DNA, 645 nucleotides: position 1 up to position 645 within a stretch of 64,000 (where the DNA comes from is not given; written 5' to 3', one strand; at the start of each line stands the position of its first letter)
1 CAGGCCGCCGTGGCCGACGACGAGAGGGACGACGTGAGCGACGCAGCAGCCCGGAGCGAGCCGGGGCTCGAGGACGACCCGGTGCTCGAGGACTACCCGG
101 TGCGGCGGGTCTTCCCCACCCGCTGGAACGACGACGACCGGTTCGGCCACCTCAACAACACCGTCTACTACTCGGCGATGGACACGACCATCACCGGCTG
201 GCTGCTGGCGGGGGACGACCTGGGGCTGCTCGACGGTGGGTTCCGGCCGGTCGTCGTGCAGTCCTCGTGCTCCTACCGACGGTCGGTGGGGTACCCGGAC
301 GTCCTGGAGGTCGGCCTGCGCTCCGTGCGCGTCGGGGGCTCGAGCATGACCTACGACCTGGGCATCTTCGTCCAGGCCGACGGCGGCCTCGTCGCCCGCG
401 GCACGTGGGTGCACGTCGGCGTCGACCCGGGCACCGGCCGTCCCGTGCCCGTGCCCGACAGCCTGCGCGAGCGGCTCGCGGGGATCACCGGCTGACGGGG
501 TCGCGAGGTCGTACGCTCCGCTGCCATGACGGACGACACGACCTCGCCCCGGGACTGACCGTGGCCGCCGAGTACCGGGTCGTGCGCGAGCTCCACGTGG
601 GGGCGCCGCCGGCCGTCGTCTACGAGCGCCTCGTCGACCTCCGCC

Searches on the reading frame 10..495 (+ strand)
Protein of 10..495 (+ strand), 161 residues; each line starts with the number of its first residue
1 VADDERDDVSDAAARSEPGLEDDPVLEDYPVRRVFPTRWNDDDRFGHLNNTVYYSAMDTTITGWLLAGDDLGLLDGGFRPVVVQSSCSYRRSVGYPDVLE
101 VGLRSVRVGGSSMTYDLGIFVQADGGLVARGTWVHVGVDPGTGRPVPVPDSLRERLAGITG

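Call 49: search_protein_families(library=pfam, proteins=[window:10-495:+])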
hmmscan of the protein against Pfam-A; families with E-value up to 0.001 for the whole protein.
window:10-495:+ (161 aa): 2 families
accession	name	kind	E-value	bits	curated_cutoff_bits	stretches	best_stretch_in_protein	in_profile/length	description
PF13279.12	4HBT_2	-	6e-18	65.9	25.5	1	38-156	2-122/122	Thioesterase-like superfamily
PF03061.28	4HBT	-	5.2e-12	46.3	20.6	1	45-123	1-74/79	Thioesterase superfamily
